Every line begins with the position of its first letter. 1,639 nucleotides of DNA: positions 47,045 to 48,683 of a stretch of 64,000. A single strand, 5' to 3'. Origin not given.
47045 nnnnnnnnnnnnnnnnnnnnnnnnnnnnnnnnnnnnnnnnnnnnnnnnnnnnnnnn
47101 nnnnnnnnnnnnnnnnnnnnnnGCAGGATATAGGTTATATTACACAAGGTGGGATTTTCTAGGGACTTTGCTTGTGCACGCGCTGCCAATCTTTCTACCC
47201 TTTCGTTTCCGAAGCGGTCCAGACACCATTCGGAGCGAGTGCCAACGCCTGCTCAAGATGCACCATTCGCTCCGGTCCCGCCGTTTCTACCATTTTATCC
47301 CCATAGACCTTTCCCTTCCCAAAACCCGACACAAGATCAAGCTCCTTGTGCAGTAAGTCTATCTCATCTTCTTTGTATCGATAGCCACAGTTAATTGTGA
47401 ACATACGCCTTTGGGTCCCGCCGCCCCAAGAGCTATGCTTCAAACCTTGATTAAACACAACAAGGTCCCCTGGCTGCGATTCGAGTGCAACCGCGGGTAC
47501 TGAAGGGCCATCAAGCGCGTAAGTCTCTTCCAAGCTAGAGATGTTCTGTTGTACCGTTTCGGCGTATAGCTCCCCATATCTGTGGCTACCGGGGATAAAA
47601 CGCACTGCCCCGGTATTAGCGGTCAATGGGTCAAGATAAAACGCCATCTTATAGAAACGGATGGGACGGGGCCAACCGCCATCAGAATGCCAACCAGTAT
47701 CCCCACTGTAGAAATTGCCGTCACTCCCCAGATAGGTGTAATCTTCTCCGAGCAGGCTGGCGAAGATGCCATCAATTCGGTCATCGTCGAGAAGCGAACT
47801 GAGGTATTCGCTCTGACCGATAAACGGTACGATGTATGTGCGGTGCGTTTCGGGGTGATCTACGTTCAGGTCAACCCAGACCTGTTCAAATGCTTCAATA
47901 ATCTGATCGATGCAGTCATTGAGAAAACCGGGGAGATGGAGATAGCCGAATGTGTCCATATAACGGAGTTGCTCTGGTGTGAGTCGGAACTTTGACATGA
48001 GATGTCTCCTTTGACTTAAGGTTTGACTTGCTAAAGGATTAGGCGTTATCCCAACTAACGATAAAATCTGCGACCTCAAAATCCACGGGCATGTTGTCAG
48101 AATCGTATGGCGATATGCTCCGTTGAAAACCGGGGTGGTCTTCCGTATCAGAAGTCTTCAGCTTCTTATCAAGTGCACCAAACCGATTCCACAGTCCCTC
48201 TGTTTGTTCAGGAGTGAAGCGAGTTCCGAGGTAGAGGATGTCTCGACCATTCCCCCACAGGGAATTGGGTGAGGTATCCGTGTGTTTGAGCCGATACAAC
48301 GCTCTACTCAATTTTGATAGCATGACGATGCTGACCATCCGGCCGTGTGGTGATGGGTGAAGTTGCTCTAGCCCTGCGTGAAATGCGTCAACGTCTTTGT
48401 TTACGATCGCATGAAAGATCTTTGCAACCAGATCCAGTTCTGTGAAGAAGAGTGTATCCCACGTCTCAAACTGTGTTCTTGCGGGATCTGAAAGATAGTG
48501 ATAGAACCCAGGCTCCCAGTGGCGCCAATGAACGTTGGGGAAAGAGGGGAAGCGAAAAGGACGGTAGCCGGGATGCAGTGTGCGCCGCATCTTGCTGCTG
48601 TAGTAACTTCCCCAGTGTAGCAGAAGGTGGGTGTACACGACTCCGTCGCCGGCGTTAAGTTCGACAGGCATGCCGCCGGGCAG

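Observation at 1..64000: Extreme local expansion of the PhyH family: nine paralogs in 64 kb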

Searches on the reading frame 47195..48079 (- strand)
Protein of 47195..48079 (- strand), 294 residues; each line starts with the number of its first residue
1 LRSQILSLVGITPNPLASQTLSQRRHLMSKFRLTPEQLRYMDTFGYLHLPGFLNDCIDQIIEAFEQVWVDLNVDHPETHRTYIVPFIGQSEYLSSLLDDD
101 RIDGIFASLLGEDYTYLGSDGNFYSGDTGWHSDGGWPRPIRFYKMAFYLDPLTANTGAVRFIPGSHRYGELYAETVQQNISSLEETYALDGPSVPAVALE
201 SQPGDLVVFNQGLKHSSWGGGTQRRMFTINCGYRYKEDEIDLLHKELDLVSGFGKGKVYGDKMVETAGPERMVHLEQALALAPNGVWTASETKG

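Call 3: search_protein_families(library=pfam, proteins=[window:47195-48079:-], max_evalue=0.01)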
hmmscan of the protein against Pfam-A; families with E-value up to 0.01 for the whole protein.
window:47195-48079:- (294 aa): 1 family
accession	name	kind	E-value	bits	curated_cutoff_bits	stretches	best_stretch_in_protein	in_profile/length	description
PF05721.19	PhyH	-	4.8e-11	43.8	22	1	43-217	3-202/213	Phytanoyl-CoA dioxygenase (PhyH)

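Call 22: search_protein_families(library=ncbifam, proteins=[window:47195-48079:-], max_evalue=0.01)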
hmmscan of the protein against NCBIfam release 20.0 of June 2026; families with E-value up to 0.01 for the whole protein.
window:47195-48079:- (294 aa): 1 family
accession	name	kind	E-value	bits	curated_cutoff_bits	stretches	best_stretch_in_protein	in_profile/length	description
NF052437.1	MPhHdxlPhnYGIM8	equivalog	0.0069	15.9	500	0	31-233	3-213/260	methylphosphonate hydroxylase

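Call 44: search_solved_structures(query=window:47195-47998:-, max_evalue=0.01)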
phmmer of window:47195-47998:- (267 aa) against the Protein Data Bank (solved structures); distinct sequences matched with E-value up to 0.01: 9.
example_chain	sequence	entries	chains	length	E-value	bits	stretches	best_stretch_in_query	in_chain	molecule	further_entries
7e01_A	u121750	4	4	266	7.1e-06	28.8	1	90-150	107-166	Phytanoyl-CoA dioxygenase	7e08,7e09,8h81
7dzz_A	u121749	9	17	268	7.3e-06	28.8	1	90-150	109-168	Phytanoyl-CoA dioxygenase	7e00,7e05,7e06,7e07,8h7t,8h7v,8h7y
7dt0_A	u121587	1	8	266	7.6e-06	28.7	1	91-150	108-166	Phytanoyl-CoA dioxygenase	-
9qhc_A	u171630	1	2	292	1.2e-05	28.1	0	91-128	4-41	Engineered tetratricopeptide repeat protein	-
8bu0_A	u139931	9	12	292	3.9e-05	26.4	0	91-128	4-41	Consensus tetratricopeptide repeat protein | Crystal structure of an 8-repeat consensus TPR superhelix with Zinc. | Monomer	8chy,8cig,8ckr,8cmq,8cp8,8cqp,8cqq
4mhr_A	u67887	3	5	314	0.00028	23.6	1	61-194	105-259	Ectoine hydroxylase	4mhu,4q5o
3emr_A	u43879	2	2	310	0.00068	22.3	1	6-153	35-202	EctD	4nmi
8ch0_A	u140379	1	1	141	0.0048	19.5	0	91-128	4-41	Consensus tetratricopeptide repeat protein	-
2fo7_A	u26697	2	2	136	0.0094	18.6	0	97-128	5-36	SYNTHETIC CONSENSUS TPR PROTEIN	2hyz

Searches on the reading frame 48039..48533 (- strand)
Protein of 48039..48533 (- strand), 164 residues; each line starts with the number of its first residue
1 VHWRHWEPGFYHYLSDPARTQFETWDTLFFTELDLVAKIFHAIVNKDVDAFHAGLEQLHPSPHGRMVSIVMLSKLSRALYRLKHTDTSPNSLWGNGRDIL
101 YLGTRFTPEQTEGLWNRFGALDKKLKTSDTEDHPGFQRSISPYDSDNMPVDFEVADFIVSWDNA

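Call 11: search_protein_families(library=pfam, proteins=[window:48039-48500:-], max_evalue=1)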
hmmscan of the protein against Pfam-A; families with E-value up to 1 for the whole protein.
window:48039-48500:- (153 aa): 0 families

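Call 33: search_protein_representatives(protein=window:48039-48533:-)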
Query: 164 residues. Proteins with E-value up to 0.001 (for the whole library): 109; up to 1e-10: 39; up to 1e-30: 3. The best 109 are listed.
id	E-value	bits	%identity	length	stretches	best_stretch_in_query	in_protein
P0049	2.2e-34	135.4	42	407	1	1-159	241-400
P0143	4.0e-31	124.8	45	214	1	1-145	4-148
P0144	9.7e-31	123.5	76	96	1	36-109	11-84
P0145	1.9e-29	119.3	41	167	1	10-161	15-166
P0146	2.5e-23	99.4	61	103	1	82-162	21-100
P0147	3.0e-23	99.1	59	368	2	1-76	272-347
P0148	3.9e-22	95.5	38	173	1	10-162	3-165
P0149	4.3e-22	95.4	38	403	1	4-163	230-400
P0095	7.4e-20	88.1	37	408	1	5-162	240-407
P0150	1.2e-19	87.4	31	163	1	5-161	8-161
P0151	1.6e-18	83.7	64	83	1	36-99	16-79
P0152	1.7e-18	83.6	36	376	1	10-162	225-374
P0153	1.8e-18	83.6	39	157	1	13-163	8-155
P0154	3.5e-18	82.6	35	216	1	5-162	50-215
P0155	4.2e-18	82.3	38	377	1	10-161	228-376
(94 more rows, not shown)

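Call 56: predict_structure(alignment_id=A2)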
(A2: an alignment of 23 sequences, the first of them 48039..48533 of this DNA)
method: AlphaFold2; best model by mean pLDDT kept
length: 164 residues; sequences in the alignment: 23
mean_pLDDT: 89.0   pTM: 0.84
mean pLDDT of the five models: 89.0, 87.1, 87.0, 86.5, 86.3
residues with pLDDT >= 90: 101; 70-90: 49; 50-70: 14; < 50: 0
segments of 3 or more residues with pLDDT < 50: none
pLDDT, mean of each block of 10 residues (from residue 1): 60 84 89 97 98 96 92 96 96 90 98 96 88 70 82 95 83
secondary structure, 60 per line:
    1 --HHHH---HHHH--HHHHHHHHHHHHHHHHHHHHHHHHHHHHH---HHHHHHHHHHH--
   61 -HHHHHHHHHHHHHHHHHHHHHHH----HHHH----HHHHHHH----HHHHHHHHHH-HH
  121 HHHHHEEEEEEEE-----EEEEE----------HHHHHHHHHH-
elements in order: H3-6 H10-13 H16-44 H48-58 H62-84 H89-92 H97-103 H108-117 H119-125 E126-133 E139-143 H154-163

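Call 60: fold_search(model_id=the predicted structure, library=pdb)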
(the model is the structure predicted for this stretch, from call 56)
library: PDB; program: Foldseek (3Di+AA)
matches with E <= 10: 146; with E <= 0.001: 0
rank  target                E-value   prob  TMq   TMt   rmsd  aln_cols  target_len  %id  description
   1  2r9g_E                8.9e-01  0.12  0.18  0.17  14.2       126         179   21  Crystal structure of the C-terminal fragment of AAA ATPase from Enterococcus faecium (released 2007-10-02)
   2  8giy_B                1.2e+00  0.63  0.37  0.20   4.8       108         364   12  E. coli clamp loader with closed clamp (released 2024-03-27)
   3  2r9g_J                1.3e+00  0.18  0.22  0.20  15.4       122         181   16  Crystal structure of the C-terminal fragment of AAA ATPase from Enterococcus faecium (released 2007-10-02)
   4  3zh9                  1.3e+00  0.47  0.35  0.20   6.7       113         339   15  Bacillus subtilis DNA clamp loader delta protein (YqeN) (released 2013-04-03)
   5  2r9g_I                1.3e+00  0.16  0.22  0.20  15.8       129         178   16  Crystal structure of the C-terminal fragment of AAA ATPase from Enterococcus faecium (released 2007-10-02)
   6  2r9g_A                1.3e+00  0.15  0.22  0.20  16.4       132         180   16  Crystal structure of the C-terminal fragment of AAA ATPase from Enterococcus faecium (released 2007-10-02)
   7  2r9g_O                1.3e+00  0.14  0.22  0.21  16.8       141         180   16  Crystal structure of the C-terminal fragment of AAA ATPase from Enterococcus faecium (released 2007-10-02)
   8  4lx0_B                1.7e+00  0.04  0.13  0.07  16.2       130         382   16  Crystal structure of Myo5b globular tail domain in complex with active Rab11a (released 2013-11-20)
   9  2r9g_L                2.0e+00  0.15  0.22  0.20  15.7       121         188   16  Crystal structure of the C-terminal fragment of AAA ATPase from Enterococcus faecium (released 2007-10-02)
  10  4lx1_B                2.0e+00  0.05  0.14  0.08  15.1       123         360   15  Crystal structure of Myo5a globular tail domain (released 2013-11-20)
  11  5jcz_E                2.1e+00  0.06  0.14  0.08  14.2       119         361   13  Rab11 bound to MyoVa-GTD (released 2016-09-28)
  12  6jc4_A                2.2e+00  0.12  0.24  0.21  12.5       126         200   17  Crystal structure of the urease accessory protein UreF from Klebsiella pneumoniae (released 2020-01-29)
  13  3wb8_C                2.4e+00  0.05  0.14  0.08  15.2       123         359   14  Crystal Structure of MyoVa-GTD (released 2013-07-10)
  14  5jcz_C                2.4e+00  0.03  0.14  0.08  17.5       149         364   12  Rab11 bound to MyoVa-GTD (released 2016-09-28)
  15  2r9g_P                2.5e+00  0.07  0.18  0.16  13.8       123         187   20  Crystal structure of the C-terminal fragment of AAA ATPase from Enterococcus faecium (released 2007-10-02)
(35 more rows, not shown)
